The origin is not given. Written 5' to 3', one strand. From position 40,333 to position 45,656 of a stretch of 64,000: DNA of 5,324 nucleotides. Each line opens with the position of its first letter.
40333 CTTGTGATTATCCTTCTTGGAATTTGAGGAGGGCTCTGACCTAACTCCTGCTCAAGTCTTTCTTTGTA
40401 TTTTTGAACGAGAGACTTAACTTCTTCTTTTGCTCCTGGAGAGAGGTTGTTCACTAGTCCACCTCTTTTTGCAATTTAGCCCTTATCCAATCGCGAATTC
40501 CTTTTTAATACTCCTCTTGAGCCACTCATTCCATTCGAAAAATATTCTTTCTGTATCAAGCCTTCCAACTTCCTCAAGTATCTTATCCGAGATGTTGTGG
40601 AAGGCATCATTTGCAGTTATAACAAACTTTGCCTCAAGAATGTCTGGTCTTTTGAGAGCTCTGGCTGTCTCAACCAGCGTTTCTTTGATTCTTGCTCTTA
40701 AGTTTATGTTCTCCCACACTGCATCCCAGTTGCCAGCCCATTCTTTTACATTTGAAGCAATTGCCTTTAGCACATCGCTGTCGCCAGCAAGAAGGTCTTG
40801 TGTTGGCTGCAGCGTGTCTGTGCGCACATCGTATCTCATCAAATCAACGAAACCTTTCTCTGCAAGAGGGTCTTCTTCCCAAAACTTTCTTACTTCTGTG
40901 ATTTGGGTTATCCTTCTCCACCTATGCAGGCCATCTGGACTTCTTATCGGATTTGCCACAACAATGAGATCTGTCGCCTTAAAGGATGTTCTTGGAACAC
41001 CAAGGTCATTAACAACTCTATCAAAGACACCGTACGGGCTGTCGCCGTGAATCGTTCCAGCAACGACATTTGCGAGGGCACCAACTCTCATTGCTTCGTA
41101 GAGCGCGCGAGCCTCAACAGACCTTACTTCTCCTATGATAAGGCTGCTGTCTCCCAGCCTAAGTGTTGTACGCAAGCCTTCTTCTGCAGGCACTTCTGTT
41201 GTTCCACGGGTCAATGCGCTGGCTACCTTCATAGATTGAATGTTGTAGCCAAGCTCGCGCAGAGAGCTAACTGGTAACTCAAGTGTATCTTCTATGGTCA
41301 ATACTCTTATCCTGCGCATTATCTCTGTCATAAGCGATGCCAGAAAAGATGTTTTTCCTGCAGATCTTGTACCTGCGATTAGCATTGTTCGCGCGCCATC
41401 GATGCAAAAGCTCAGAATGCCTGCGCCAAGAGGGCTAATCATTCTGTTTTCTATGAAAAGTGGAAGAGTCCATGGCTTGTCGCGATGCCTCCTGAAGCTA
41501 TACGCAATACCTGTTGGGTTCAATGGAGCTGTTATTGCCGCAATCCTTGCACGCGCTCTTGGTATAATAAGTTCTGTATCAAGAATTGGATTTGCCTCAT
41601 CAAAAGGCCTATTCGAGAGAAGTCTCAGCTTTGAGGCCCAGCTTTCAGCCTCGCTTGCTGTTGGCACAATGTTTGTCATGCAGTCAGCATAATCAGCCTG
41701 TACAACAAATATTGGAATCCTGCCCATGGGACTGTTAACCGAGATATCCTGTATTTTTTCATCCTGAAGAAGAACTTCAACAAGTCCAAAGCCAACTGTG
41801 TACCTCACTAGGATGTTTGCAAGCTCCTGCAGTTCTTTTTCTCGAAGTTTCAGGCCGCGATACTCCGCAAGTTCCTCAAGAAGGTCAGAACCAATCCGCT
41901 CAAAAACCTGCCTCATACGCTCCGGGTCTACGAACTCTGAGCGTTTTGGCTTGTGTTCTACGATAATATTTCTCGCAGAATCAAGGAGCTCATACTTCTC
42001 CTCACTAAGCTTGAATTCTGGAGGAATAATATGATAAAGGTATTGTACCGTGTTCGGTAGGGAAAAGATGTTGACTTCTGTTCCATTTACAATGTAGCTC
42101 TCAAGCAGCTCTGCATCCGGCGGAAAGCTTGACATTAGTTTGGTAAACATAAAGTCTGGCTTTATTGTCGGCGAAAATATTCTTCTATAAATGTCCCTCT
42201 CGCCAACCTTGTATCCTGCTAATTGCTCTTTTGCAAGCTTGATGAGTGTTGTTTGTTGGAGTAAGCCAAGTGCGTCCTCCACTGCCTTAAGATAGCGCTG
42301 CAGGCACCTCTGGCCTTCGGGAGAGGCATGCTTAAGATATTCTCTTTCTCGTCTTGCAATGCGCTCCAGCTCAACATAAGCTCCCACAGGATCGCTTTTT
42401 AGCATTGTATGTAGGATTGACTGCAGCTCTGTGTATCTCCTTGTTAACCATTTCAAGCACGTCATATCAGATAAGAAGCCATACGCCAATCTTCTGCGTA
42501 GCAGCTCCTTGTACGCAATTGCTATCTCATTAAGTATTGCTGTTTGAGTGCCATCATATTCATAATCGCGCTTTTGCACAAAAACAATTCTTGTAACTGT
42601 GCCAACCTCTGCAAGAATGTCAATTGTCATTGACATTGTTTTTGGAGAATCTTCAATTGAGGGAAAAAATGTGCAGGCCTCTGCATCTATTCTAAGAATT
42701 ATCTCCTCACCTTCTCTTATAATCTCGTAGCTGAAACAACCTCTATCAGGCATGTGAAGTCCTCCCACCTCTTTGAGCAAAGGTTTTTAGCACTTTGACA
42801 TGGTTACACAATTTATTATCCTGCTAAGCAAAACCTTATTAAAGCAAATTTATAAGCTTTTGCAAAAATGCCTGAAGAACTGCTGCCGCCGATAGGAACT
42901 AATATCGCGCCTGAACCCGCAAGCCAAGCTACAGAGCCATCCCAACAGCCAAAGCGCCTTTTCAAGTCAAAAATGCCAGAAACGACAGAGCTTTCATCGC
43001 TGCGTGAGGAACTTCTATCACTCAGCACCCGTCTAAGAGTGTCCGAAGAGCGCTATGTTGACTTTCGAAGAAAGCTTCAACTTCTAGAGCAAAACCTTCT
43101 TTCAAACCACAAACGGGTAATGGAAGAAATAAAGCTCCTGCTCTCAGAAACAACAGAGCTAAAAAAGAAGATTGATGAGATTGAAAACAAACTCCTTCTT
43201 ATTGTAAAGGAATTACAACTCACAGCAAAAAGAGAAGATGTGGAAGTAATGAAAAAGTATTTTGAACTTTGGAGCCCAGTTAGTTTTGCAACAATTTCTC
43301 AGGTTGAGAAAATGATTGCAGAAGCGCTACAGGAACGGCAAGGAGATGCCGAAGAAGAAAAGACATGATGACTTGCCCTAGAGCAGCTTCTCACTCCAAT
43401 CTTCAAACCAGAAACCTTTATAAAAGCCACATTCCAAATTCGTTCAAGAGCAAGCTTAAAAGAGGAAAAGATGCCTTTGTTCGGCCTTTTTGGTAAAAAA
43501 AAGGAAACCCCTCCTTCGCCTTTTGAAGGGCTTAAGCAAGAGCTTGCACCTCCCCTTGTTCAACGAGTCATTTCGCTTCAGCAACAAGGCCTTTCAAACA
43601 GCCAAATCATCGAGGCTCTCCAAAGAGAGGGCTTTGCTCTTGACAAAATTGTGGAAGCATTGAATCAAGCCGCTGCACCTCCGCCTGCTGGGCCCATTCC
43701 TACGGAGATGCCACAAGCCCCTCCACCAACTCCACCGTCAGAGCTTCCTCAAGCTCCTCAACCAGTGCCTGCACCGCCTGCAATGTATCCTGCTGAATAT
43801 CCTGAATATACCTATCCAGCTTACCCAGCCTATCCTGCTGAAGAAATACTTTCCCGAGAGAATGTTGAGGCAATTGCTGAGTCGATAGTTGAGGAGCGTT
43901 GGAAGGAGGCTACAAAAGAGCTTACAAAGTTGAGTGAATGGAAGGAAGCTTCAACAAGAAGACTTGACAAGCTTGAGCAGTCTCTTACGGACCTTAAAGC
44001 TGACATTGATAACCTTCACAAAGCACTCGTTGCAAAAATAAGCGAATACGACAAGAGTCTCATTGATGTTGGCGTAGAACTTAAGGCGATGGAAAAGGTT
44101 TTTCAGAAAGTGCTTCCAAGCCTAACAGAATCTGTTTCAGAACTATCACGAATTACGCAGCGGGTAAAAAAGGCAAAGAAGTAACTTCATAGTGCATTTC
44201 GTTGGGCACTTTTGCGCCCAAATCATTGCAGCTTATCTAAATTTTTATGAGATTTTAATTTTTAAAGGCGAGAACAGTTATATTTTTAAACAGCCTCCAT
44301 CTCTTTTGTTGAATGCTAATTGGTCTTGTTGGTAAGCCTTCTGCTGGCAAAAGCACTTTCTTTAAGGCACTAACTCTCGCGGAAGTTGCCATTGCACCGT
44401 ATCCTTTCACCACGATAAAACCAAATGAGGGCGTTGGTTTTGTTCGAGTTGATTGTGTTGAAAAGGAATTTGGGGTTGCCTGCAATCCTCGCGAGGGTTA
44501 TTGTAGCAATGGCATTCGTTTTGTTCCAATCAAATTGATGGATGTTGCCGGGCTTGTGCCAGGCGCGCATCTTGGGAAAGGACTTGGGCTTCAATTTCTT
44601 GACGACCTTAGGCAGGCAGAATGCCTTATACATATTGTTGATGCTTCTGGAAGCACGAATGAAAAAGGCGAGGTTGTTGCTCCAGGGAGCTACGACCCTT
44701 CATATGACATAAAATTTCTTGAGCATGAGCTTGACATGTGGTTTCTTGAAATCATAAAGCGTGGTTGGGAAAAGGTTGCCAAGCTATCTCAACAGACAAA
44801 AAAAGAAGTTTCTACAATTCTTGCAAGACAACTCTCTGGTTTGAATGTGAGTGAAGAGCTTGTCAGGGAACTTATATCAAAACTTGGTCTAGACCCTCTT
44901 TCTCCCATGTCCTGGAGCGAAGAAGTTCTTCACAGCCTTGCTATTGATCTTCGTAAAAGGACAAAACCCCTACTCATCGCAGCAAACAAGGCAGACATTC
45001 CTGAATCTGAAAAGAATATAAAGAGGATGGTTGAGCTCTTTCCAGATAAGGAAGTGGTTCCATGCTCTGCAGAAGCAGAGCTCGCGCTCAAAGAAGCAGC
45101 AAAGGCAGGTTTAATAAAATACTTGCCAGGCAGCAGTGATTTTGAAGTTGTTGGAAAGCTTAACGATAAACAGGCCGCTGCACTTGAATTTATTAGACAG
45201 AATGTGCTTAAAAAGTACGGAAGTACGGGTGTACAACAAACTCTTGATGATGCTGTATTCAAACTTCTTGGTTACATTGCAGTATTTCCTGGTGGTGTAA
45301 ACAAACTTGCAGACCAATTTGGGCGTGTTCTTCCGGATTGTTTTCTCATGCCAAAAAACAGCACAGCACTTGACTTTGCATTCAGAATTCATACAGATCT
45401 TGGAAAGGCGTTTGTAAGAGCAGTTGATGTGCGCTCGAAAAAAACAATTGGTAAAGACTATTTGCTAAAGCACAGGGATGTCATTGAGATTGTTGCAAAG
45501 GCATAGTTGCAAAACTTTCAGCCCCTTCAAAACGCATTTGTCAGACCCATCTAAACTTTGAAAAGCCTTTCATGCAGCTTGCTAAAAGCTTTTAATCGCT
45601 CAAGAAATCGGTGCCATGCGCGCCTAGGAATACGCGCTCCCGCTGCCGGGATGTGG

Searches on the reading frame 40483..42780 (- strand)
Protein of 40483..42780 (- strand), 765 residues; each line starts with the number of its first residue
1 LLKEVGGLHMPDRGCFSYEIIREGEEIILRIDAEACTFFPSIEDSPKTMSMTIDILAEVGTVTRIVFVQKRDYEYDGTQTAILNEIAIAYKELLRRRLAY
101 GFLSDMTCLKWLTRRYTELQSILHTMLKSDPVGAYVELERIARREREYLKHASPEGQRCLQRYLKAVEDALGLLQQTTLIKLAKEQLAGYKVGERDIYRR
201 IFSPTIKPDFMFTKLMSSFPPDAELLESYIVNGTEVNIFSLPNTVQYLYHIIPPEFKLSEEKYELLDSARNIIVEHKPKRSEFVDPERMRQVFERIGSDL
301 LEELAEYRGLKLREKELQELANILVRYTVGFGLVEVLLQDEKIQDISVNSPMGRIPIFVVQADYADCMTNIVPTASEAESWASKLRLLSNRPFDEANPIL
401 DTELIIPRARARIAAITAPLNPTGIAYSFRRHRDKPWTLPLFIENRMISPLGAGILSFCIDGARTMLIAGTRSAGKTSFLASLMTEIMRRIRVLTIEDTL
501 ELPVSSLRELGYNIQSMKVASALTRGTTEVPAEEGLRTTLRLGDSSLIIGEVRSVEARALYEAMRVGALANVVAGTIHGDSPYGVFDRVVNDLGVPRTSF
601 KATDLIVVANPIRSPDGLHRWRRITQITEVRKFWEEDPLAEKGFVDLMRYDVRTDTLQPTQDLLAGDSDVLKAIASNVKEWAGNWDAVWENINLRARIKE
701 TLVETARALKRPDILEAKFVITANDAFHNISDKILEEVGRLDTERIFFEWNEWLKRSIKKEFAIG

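Call 29: search_protein_families(library=pfam, proteins=[window:40483-42780:-], max_evalue=0.01)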
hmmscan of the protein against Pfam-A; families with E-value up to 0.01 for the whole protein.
window:40483-42780:- (765 aa): 1 family
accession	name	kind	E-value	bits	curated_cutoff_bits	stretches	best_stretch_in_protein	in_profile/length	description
PF00437.27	T2SSE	-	1.5e-12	47.3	24.9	1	373-609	52-274/370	Type II/IV secretion system protein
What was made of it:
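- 40483..42780 (-): Tad/FlaI-like secretion ATPase, 765 aa, with the T2SSE domain at residues 373-609. Pfam T2SSE E 1.5e-12 (call 29).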

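Call 62: search_protein_families(library=ncbifam, proteins=[window:40483-42780:-], max_evalue=0.1)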
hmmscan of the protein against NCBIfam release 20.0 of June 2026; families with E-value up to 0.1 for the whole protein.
window:40483-42780:- (765 aa): 12 families
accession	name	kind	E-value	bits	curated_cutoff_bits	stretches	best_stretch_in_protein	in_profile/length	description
TIGR03819.1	heli_sec_ATPase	hypoth_equivalog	9.7e-32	110.5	373.15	1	299-589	20-297/340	TadA family conjugal transfer-associated ATPase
NF058587.1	archaellum_moto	equivalog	7.1e-31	107.5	550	1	245-705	50-502/527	archaellum flagellar ATPase motor FlaI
TIGR02788.1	VirB11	equivalog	6.3e-17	61.6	249.95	1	456-591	137-264/308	P-type DNA transfer ATPase VirB11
TIGR02782.1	TrbB_P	equivalog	1.4e-16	60.7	304.55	1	336-590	16-253/303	P-type conjugative transfer ATPase TrbB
NF053672.1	bindosome_BasE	exception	2.3e-12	46.4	1000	1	300-616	108-414/512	bindosome assembly system ATPase subunit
NF010475.0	PRK13900.1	equivalog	5.2e-11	42.2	389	1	457-587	154-277/333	type IV secretion system ATPase VirB11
NF010425.0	PRK13851.1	equivalog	5.6e-11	41.9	461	1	455-589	154-280/344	type IV secretion system protein VirB11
NF010469.0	PRK13894.1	subfamily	3.2e-10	39.8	508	1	326-589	20-264/320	conjugal transfer ATPase TrbB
NF041000.1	ATPase_ComGA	equivalog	7.2e-10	38.3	300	1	465-607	130-259/267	competence type IV pilus ATPase ComGA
NF010407.0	PRK13833.1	subfamily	1.3e-07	31.4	499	1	390-589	74-259/323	conjugal transfer protein TrbB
TIGR01420.1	pilT_fam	subfamily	2.8e-05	23.5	319.1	1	466-591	125-241/343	PilT/PilU family type 4a pilus ATPase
TIGR03936.1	sam_1_link_chp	equivalog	0.076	12.7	71.9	0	202-282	68-148/209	TIGR03936 family radical SAM-associated protein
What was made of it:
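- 40483..42780 (-): NCBIfam TadA and FlaI models E 1e-31, both below cut-off (call 62).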

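Call 79: search_solved_structures(query=window:40483-42780:-, max_evalue=0.001)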
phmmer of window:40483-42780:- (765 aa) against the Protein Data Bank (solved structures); distinct sequences matched with E-value up to 0.001: 8.
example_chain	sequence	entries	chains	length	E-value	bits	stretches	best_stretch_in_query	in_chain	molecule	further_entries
2oap_1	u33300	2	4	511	5.5e-24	87.9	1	246-628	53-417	Type II secretion system protein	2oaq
8rkd_E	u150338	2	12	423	1e-19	73.8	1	290-631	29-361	Pilus assembly ATPase CpaF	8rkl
8rjf_A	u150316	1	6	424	1e-19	73.8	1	290-631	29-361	Pilus assembly ATPase CpaF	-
9e24_A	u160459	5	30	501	1.7e-19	73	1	290-631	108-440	CpaF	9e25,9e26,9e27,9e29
4ii7_A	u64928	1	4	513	1.3e-10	43.6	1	324-651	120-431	FlaI ATPase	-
4ihq_A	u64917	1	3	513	9.1e-10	40.9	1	324-651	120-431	FlaI ATPase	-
6bge_A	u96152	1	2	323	3.5e-05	25.7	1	397-591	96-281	VirB11-like protein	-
1g6o_A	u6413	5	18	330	3.7e-05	25.6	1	397-591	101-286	CAG-ALPHA | virB11 homolog | Cag-alfa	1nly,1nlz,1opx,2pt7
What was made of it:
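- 40483..42780 (-): Best PDB matches are afGspE 2oap, CpaF and FlaI (call 79).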

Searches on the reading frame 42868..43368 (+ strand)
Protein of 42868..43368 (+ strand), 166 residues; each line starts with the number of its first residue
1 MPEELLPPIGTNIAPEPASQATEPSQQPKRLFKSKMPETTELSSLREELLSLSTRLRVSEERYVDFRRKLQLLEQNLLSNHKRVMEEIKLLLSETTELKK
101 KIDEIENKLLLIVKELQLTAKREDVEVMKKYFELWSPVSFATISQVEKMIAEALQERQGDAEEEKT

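Call 29: search_protein_families(library=pfam, proteins=[window:42868-43368:+], max_evalue=0.01)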
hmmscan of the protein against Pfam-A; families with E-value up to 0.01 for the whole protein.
window:42868-43368:+ (166 aa): 0 families

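Call 56: search_protein_families(library=pfam, proteins=[window:42868-43368:+], max_evalue=5)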
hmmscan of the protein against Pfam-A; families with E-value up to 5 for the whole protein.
window:42868-43368:+ (166 aa): 3 families
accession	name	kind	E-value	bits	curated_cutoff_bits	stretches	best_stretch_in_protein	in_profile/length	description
PF02601.20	Exonuc_VII_L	-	0.18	11.7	35.9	1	27-138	155-272/315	Exonuclease VII, large subunit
PF03961.19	FapA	-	0.54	10.3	31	1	43-132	152-242/272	Flagellar Assembly Protein A beta solenoid domain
PF01519.22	DUF16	-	2.3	9.2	40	1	53-124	33-100/104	Protein of unknown function DUF16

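Call 62: search_protein_families(library=ncbifam, proteins=[window:42868-43368:+], max_evalue=0.1)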
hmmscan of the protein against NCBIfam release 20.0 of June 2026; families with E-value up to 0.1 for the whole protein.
window:42868-43368:+ (166 aa): 0 families

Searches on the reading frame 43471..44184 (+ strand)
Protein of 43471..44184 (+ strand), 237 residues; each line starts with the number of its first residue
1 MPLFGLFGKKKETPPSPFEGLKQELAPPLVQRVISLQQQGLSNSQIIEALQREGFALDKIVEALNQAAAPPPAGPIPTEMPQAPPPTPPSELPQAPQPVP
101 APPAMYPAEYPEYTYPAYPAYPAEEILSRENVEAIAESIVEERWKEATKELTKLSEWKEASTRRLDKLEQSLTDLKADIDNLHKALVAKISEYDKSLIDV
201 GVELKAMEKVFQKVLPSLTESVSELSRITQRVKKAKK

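Call 29: search_protein_families(library=pfam, proteins=[window:43471-44184:+], max_evalue=0.01)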
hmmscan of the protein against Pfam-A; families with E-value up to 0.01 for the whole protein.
window:43471-44184:+ (237 aa): 4 families
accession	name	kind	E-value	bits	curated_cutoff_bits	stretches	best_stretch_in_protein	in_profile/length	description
PF14932.11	HAUS-augmin3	-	0.0009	19.2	29.4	1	127-227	63-161/260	HAUS augmin-like complex subunit 3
PF06103.16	DUF948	-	0.005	17.4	37.2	0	162-226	25-88/89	Bacterial protein of unknown function (DUF948)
PF09278.17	MerR-DNA-bind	-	0.0087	17.1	25.4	0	46-69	6-29/65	MerR, DNA binding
PF08700.17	VPS51_Exo84_N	-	0.0092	16.5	24.2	0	158-229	17-85/87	Vps51/EXO84/COG1 N-terminal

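Call 56: search_protein_families(library=pfam, proteins=[window:43471-44184:+], max_evalue=5)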
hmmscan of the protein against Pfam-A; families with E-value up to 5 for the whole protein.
window:43471-44184:+ (237 aa): 31 families (the best 25 are shown)
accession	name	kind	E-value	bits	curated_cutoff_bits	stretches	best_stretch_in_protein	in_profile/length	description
PF14932.11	HAUS-augmin3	-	0.0009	19.2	29.4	1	127-227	63-161/260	HAUS augmin-like complex subunit 3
PF06103.16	DUF948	-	0.005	17.4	37.2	1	162-226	25-88/89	Bacterial protein of unknown function (DUF948)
PF09278.17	MerR-DNA-bind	-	0.0087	17.1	25.4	0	46-69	6-29/65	MerR, DNA binding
PF08700.17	VPS51_Exo84_N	-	0.0092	16.5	24.2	1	158-229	17-85/87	Vps51/EXO84/COG1 N-terminal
PF04129.18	Vps52_CC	-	0.01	16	26.5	1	126-193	76-141/173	Vps52/Sac2 family, coiled-coil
PF08651.15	DASH_Duo1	-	0.02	15.1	25.4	1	204-236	9-41/74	DASH complex subunit Duo1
PF23991.1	DUF7310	-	0.032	15.1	40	1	131-185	4-59/83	Coiled-coil region of unknown function (DUF7310)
PF24850.1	CC_BshC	-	0.036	14.4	27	1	151-218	23-89/159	Bacillithiol biosynthesis BshC, C-terminal coiled-coil domain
PF07989.16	Cnn_1N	-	0.05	14.2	28.5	2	137-179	35-73/74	Centrosomin N-terminal motif 1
PF25014.1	NET2A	-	0.06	13.6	33.1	1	29-66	137-174/235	NET2A-like domain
PF20552.4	HTH_62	-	0.099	13.1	27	1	45-74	26-55/72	Recombinase-like helix-turn-helix domain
PF04513.17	Baculo_PEP_C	-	0.1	13.1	38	2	162-225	37-97/140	Baculovirus polyhedron envelope protein, PEP, C terminus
PF09172.16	Vit_open_b-sht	-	0.13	12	23.7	1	129-217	59-148/303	Vitellinogen, open beta-sheet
PF17480.7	AlphaC_N2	-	0.14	12.6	25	1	155-185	15-42/71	AlphaC N-terminal domain 2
PF10392.15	COG5_N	-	0.16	12.7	31.2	1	137-195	47-104/132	Conserved oligomeric Golgi complex subunit 5, N-terminal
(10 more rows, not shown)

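Call 62: search_protein_families(library=ncbifam, proteins=[window:43471-44184:+], max_evalue=0.1)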
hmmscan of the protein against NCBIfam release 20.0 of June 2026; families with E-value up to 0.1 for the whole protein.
window:43471-44184:+ (237 aa): 7 families
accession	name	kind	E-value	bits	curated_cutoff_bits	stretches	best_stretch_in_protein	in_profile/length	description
NF033885.1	conj_TraP_IncI1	equivalog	0.0055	16.5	135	1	81-188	33-139/217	conjugal transfer protein TraP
NF003034.1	PRK03918.1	equivalog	0.011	13.7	700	1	129-215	646-731/878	DNA double-strand break repair ATPase Rad50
NF033761.1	gliding_GltJ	equivalog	0.017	14.2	450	1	60-164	407-505/671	adventurous gliding motility protein GltJ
NF053563.1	Rkd4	equivalog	0.02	13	860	1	126-195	561-629/747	arcadin-4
NF047596.1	LIMLP_15305_fam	equivalog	0.034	14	210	1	145-213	107-175/175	LIMLP_15305 family protein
NF006691.0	PRK09239.1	equivalog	0.067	13.3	120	0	166-210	6-49/108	chorismate mutase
NF010289.0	PRK13729.1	equivalog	0.08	11.9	504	0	30-127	89-179/474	F-type conjugal transfer pilus assembly protein TraB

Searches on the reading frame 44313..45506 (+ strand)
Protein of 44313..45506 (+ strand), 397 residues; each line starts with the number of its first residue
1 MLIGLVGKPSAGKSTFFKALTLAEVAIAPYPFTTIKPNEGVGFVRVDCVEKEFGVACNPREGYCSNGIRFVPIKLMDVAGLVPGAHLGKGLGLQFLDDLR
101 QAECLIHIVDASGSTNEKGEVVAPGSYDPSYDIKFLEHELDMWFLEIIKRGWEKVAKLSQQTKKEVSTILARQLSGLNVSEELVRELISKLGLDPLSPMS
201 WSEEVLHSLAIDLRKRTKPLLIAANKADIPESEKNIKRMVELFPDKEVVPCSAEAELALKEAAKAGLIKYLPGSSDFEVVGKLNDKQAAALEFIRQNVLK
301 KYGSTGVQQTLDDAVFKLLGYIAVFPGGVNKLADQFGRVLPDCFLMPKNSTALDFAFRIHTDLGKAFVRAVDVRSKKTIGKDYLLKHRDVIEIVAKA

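Call 29: search_protein_families(library=pfam, proteins=[window:44313-45506:+], max_evalue=0.01)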
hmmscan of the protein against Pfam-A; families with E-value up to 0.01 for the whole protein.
window:44313-45506:+ (397 aa): 5 families
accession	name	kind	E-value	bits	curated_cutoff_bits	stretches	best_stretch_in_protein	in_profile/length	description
PF08438.16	YGR210-like_G4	-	6e-38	130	24.7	1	223-326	1-105/108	Obg-like GTPase YGR210-like, G4 motif-containing domain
PF01926.29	MMR_HSR1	-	1.4e-15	57.8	21.9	1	3-116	2-91/113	50S ribosome-binding GTPase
PF02824.27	TGS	-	2.1e-09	37.7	22.2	1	341-394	6-59/60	TGS domain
PF02421.24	FeoB_N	-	3.6e-05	23.8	27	1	3-40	3-40/156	Ferrous iron transport protein B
PF06071.19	YchF-GTPase_C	-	0.0053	17.3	27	0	346-371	17-42/84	Protein of unknown function (DUF933)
